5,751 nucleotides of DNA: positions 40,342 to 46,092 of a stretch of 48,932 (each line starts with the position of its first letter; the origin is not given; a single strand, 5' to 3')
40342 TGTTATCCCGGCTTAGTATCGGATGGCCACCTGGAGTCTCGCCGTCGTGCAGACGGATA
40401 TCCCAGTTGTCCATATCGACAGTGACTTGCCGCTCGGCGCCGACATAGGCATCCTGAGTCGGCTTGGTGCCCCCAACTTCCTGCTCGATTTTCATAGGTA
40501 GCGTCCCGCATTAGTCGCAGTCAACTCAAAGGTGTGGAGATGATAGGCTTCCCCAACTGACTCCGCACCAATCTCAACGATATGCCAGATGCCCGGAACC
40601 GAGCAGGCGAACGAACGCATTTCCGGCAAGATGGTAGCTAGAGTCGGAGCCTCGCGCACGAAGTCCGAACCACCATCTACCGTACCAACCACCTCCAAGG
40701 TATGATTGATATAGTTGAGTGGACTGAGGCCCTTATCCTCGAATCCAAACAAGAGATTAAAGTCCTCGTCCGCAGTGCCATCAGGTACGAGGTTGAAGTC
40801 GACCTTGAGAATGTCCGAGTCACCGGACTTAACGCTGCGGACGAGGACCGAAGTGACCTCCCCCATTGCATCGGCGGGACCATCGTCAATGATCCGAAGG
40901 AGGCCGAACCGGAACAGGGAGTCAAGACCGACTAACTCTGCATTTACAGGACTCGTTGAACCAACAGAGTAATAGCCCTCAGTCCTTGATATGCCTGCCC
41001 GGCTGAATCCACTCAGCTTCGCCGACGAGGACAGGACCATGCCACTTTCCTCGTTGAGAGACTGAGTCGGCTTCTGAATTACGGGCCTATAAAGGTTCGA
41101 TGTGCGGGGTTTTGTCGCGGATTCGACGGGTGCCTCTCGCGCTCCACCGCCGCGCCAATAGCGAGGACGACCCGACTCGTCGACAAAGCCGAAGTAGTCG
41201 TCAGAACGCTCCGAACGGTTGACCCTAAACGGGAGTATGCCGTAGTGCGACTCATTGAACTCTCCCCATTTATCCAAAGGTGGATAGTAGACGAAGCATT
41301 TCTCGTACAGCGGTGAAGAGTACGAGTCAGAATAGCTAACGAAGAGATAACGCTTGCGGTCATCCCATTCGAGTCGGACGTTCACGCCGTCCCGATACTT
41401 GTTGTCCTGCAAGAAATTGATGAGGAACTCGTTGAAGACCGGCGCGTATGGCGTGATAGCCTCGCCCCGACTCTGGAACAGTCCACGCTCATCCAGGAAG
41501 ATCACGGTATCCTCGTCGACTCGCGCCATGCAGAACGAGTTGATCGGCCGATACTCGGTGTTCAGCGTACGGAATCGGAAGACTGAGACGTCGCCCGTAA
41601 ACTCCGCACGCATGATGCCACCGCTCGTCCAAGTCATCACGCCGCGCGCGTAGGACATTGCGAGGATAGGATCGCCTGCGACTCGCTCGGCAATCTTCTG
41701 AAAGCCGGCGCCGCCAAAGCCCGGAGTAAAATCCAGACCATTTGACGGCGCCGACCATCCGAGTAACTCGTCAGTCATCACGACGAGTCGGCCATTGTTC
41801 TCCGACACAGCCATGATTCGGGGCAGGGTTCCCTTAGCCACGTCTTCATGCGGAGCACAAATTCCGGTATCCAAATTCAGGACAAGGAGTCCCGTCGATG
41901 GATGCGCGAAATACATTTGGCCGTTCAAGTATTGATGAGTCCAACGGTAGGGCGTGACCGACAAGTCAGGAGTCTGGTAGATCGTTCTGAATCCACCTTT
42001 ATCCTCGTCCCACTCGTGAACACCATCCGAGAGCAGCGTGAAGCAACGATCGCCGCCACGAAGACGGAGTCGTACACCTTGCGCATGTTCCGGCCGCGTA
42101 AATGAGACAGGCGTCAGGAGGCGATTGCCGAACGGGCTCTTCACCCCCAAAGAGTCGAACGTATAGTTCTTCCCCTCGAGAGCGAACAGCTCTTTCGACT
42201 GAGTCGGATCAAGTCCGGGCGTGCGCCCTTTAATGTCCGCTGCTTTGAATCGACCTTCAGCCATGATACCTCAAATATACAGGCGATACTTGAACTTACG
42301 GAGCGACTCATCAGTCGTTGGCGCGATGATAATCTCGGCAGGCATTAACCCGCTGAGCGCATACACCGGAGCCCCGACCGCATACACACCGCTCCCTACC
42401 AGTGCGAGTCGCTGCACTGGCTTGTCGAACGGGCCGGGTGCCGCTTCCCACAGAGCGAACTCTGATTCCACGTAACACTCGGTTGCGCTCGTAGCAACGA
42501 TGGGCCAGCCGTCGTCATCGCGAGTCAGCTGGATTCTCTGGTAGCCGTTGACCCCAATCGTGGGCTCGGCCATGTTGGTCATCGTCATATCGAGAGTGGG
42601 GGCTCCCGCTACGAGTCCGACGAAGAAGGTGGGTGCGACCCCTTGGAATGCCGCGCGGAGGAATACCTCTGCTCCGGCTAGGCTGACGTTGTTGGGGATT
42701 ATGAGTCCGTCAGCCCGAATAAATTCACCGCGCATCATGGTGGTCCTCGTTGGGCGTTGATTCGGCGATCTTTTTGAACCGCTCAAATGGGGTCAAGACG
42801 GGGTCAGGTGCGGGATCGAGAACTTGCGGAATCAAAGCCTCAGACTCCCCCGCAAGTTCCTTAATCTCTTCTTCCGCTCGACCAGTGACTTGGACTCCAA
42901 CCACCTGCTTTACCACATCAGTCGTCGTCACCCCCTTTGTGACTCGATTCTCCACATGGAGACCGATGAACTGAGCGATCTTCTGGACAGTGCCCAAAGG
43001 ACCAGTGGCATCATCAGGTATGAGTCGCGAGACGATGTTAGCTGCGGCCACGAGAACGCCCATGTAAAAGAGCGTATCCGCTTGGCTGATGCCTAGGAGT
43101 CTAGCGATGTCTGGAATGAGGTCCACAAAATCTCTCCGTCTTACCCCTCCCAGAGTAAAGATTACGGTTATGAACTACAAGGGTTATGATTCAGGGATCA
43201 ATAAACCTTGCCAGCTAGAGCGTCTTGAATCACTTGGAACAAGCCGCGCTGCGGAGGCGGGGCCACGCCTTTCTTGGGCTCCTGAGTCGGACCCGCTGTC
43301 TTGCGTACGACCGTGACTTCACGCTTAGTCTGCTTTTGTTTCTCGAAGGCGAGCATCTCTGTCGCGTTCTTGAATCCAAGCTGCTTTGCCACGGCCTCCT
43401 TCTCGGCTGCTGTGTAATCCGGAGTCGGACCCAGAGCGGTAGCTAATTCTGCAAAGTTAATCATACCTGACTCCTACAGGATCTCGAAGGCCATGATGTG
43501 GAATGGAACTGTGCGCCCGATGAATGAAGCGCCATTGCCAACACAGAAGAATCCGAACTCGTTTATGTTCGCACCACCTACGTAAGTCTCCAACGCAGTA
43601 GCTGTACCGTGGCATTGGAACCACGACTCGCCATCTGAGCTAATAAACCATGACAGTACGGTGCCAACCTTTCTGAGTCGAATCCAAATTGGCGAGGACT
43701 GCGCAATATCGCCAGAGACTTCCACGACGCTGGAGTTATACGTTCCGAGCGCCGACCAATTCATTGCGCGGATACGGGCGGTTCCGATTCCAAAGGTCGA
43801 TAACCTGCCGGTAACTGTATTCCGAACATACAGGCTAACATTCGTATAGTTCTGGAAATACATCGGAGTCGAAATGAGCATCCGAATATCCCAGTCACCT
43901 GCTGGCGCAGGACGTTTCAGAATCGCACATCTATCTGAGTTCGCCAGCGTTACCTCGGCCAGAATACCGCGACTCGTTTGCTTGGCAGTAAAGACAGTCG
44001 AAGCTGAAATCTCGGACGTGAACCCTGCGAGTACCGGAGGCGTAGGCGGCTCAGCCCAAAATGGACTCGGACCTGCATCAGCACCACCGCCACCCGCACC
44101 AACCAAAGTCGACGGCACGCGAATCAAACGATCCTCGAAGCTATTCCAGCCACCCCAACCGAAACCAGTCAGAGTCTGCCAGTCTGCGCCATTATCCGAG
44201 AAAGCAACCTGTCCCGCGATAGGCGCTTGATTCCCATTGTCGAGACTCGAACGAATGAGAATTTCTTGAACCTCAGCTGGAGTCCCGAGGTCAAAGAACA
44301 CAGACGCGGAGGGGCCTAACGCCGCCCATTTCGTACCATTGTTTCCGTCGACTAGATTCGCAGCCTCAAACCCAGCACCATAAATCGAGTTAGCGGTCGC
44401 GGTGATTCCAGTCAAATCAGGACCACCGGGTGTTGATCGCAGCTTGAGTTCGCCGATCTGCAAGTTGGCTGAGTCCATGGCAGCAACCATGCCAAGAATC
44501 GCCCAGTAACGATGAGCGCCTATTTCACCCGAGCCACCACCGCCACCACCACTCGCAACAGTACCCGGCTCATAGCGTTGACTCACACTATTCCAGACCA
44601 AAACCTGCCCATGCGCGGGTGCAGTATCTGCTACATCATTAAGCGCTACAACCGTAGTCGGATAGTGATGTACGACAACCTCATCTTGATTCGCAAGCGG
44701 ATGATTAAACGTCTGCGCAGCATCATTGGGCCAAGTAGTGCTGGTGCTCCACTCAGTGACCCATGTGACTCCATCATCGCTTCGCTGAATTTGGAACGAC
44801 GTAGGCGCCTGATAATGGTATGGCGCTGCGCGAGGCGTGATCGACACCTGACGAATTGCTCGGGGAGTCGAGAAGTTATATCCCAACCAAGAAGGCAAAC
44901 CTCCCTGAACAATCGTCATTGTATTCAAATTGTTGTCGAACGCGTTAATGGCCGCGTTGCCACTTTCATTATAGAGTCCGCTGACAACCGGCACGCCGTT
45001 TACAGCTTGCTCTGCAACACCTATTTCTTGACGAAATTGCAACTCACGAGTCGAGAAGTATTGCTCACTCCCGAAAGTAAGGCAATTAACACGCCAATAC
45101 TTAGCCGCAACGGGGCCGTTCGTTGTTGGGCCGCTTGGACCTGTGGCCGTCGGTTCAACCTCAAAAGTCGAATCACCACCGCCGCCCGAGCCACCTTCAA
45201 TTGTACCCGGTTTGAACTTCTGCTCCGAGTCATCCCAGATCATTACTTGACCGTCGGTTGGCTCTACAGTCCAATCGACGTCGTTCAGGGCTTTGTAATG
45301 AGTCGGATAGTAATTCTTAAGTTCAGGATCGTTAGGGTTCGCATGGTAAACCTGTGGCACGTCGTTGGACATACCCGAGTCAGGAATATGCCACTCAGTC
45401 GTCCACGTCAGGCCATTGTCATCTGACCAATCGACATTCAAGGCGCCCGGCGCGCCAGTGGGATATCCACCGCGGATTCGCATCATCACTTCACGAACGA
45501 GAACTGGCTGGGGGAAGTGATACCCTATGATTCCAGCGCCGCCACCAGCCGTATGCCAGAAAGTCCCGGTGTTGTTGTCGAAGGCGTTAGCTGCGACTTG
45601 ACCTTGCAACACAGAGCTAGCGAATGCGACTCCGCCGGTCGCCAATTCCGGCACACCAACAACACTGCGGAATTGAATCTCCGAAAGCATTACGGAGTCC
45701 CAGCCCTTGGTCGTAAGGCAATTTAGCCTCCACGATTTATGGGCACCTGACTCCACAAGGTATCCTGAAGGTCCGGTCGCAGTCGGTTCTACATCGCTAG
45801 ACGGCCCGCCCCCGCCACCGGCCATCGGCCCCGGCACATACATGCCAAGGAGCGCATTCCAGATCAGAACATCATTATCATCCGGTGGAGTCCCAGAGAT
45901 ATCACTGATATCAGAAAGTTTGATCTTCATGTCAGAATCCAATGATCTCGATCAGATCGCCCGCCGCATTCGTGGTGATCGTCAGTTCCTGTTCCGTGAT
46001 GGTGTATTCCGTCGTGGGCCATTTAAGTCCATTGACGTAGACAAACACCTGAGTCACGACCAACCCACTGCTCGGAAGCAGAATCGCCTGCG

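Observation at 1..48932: Genome-wide hyper-enrichment of GANTC, above all GAGTC/GACTC, with no methyltransferase gene visible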

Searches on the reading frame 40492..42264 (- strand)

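Call 4: search_protein_families(library=pfam, proteins=[window:40492-42264:-])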
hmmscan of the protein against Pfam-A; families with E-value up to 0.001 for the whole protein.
window:40492-42264:- (590 aa): 0 families

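Call 29: search_protein_families(library=phrogs, max_evalue=0.001, proteins=[window:40492-42264:-])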
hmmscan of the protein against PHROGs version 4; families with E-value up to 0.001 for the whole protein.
window:40492-42264:- (590 aa): 1 family
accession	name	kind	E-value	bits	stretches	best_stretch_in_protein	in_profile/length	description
phrog_3287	-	head and packaging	7.8e-05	22.7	1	98-288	98-300/524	virion structural protein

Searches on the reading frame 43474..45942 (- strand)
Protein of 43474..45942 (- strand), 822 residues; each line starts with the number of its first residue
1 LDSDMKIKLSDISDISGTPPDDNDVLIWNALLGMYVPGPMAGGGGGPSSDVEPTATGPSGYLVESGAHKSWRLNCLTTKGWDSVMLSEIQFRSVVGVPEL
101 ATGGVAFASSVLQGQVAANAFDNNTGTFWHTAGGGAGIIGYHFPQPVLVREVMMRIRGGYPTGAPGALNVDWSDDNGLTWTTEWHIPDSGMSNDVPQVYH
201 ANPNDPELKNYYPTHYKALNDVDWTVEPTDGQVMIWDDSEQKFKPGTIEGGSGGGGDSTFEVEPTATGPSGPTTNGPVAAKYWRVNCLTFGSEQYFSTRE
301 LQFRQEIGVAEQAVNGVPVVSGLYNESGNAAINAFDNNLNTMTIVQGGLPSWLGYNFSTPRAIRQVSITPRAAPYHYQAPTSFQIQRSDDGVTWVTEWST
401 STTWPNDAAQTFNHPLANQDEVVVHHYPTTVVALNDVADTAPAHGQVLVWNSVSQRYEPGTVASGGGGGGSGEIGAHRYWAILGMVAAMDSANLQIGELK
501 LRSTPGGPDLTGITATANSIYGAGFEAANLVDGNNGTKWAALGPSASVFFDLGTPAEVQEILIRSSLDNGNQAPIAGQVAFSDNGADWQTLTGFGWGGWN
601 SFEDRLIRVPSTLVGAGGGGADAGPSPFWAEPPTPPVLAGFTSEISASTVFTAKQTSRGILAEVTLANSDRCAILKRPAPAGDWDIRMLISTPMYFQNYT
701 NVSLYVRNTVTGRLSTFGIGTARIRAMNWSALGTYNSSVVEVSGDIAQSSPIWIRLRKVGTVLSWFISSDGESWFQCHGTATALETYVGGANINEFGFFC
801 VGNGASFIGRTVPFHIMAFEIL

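Call 4: search_protein_families(library=pfam, proteins=[window:43474-45942:-])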
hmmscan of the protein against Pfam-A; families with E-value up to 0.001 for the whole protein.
window:43474-45942:- (822 aa): 2 families
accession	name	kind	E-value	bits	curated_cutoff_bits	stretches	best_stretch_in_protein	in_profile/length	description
PF00754.31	F5_F8_type_C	-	3.7e-23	82.5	28.2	3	515-593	2-82/127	F5/8 type C domain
PF22633.2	F5_F8_type_C_2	-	4.7e-20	72.4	27.8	2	333-412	1-79/91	NedA-like, galactose-binding domain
